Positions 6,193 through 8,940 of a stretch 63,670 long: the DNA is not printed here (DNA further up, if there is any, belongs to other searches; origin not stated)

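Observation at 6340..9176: Membrane-tethered Clp AAA+ ATPase without pore-loop aromatics, M-domain or ClpP-docking loop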

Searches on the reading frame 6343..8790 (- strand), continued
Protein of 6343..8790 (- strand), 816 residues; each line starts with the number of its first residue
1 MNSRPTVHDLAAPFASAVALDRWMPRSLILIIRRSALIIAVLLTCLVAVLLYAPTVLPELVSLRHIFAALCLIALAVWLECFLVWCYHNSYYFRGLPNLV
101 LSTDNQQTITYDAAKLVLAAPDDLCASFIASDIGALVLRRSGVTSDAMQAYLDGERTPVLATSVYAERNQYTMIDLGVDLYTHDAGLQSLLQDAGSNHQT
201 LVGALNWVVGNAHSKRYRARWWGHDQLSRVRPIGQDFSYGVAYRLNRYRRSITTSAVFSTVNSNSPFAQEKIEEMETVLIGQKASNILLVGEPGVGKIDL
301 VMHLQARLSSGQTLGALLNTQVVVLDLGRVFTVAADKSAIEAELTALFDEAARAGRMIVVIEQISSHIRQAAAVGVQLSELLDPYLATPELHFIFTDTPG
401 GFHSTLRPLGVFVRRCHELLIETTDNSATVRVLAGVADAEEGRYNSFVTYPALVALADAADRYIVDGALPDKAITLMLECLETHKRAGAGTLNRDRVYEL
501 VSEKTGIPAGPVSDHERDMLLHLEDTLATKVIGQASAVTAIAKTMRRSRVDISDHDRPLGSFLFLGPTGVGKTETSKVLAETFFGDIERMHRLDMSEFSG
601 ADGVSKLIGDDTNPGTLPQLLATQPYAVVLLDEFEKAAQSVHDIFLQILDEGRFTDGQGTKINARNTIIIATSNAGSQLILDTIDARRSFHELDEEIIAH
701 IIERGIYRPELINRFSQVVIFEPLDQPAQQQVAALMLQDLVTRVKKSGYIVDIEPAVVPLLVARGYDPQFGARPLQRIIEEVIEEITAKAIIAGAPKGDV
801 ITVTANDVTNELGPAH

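Call 13: find_encoding_contigs(protein=P0051, flank=7000, max_places=1)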
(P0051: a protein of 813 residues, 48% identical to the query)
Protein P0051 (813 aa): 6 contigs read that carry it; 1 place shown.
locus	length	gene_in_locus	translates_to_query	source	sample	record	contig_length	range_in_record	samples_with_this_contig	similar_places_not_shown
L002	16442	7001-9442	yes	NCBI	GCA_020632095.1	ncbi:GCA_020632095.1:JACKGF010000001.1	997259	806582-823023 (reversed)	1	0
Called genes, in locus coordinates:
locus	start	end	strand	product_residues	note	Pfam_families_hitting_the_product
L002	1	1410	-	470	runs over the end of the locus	-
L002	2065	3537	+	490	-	PF01743:PolyA_pol, PF12627:PolyA_pol_RNAbd, PF01966:HD, PF13735:tRNA_NucTran2_2 (weak)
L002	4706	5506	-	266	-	PF03372:Exo_endo_phos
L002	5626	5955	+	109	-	PF04266:ASCH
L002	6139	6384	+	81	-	PF00313:CSD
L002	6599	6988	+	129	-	-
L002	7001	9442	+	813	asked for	PF20030:bpMoxR (faint), PF00158:Sigma54_activat (faint), PF13191:AAA_16 (faint), PF00004:AAA, PF07724:AAA_2, PF07728:AAA_5, PF10431:ClpB_D2-small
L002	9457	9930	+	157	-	PF01555:N6_N4_Mtase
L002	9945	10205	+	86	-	PF01555:N6_N4_Mtase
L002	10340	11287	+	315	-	PF00246:Peptidase_M14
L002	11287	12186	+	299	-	PF00246:Peptidase_M14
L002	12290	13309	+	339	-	-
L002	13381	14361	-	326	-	-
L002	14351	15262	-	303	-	PF02899:Phage_int_SAM_1, PF13495:Phage_int_SAM_4 (weak), PF00589:Phage_integrase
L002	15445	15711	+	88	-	PF00312:Ribosomal_S15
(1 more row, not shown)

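Call 29: predict_structure(alignment_id=A1)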
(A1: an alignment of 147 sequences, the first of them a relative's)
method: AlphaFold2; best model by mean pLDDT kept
length: 816 residues; sequences in the alignment: 147
mean_pLDDT: 94.1   pTM: 0.90
mean pLDDT of the five models: 94.1, 93.3, 93.0, 92.8, 92.5
residues with pLDDT >= 90: 714; 70-90: 79; 50-70: 23; < 50: 0
segments of 3 or more residues with pLDDT < 50: none
pLDDT, mean of each block of 10 residues (from residue 1): 88 97 96 98 98 97 97 98 96 85 75 97 98 98 98 98 95 97 98 97 97 92 81 73 93 71 70 95 91 91 90 86 96 97 97 95 97 97 96 96 96 96 89 94 97 97 92 96 96 97 93 95 97 96 95 90 97 97 96 98 97 96 97 98 98 94 96 97 88 94 98 98 96 97 97 97 95 96 97 97 97 81
secondary structure, 60 per line:
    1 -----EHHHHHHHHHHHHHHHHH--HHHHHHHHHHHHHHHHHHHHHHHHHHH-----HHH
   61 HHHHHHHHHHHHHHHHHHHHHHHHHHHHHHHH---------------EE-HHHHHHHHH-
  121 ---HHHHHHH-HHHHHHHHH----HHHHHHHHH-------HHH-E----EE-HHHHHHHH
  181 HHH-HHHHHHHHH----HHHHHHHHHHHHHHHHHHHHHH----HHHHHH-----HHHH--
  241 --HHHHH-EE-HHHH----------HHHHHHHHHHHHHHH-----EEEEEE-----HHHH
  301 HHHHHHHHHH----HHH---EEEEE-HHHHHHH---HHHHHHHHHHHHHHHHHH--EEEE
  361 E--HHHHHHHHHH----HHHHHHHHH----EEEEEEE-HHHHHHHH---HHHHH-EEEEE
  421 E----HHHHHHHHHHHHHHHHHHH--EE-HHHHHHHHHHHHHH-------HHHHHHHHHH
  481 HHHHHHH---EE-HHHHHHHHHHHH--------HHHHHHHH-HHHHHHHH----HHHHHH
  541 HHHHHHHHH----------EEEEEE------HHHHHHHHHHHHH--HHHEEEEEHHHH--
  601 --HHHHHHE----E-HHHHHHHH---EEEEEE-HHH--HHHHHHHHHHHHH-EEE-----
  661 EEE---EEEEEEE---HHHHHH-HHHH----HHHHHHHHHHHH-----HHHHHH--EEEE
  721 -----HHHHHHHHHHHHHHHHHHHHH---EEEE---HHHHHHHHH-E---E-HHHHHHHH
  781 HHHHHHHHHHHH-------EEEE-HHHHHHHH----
elements in order (helices of 4 or more, strands of 3 or more residues): H7-23 H26-52 H58-92 H111-119 H124-130 H132-140 H145-153 H173-183 H185-193 H198-219 H224-229 H235-238 H243-247 H252-255 H266-280 E286-291 H297-310 E321-325 H327-333 H337-354 E357-361 H364-373 H378-386 E391-397 H399-406 H410-414 E416-421 H426-444 H450-463 H471-487 H494-505 H514-521 H523-530 H535-549 E560-565 H572-584 E590-594 H595-598 H603-608 H616-623 E627-632 H639-651 E653-655 E661-663 E667-673 H677-682 H684-687 H692-703 H709-714 E717-720 H726-746 E750-753 H757-765 H773-792 E800-803 H805-812

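Call 34: fold_search(model_id=the predicted structure, library=pdb)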
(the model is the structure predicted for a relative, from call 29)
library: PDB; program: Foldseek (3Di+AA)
matches with E <= 10: 1568; with E <= 0.001: 991
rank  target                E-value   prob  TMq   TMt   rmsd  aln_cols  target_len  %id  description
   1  9a66_A                5.8e-40  1.00  0.55  0.55  19.1       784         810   26  Integrative model of CLPC-CLPP by crosslinking MS and deep learning (released 2024-09-18)
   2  6qs6_A                2.4e-39  1.00  0.52  0.70   6.2       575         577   34  ClpB (DWB and K476C mutant) bound to casein in presence of ATPgammaS - state KC-1 (released 2019-07-03)
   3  9rai_b                8.9e-39  1.00  0.52  0.55  19.2       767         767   26  Structure of the S.aureus MecA/ClpC/ClpP degradation system (released 2025-09-10)
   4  9rai_c                1.5e-38  1.00  0.53  0.55  18.2       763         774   27  Structure of the S.aureus MecA/ClpC/ClpP degradation system (released 2025-09-10)
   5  9if4_D                1.9e-38  1.00  0.52  0.69   6.2       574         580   31  Structure of the Mycobacterium Tuberculosis ClpC1P1P2 complex bound to the activator Bz-Leu-Leu (released 2025-08-27)
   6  9gi1_d                2.8e-38  1.00  0.53  0.71   6.1       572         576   32  Structure of the S.aureus MecA/ClpC/ClpP degradation system (released 2025-08-20)
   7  9rai_d                4.8e-38  1.00  0.53  0.56  19.2       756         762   27  Structure of the S.aureus MecA/ClpC/ClpP degradation system (released 2025-09-10)
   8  9gi1_b                5.2e-38  1.00  0.53  0.70   6.0       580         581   32  Structure of the S.aureus MecA/ClpC/ClpP degradation system (released 2025-08-20)
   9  9gi1_c                9.1e-38  1.00  0.54  0.71   6.2       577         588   32  Structure of the S.aureus MecA/ClpC/ClpP degradation system (released 2025-08-20)
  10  6qs4_B                1.2e-37  1.00  0.52  0.69   6.2       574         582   34  Two-Step Activation Mechanism of the ClpB Disaggregase for Sequential Substrate Threading by the Main ATPase Motor. (released 2019-07-03)
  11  9jvp_D                1.3e-37  1.00  0.53  0.72   5.9       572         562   31  CryoEM structure of M. tuberculosis ClpC1P1P2 complex bound to bortezomib, conformation 3 (released 2025-03-19)
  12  9rai_e                2.0e-37  1.00  0.53  0.56  19.2       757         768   26  Structure of the S.aureus MecA/ClpC/ClpP degradation system (released 2025-09-10)
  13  8xon_P                2.3e-37  1.00  0.52  0.67   6.4       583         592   32  Cryo-EM structure of the ClpC1:ClpP1P2 degradation complex in Streptomyces hawaiiensis (released 2024-03-27)
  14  6w6j_D                2.3e-37  1.00  0.51  0.57  22.4       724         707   30  The Mycobacterium tuberculosis ClpB disaggregase hexamer structure with a locally refined N-terminal domain in the pre (released 2021-05-26)
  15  9if4_C                2.4e-37  1.00  0.51  0.68   6.4       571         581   31  Structure of the Mycobacterium Tuberculosis ClpC1P1P2 complex bound to the activator Bz-Leu-Leu (released 2025-08-27)
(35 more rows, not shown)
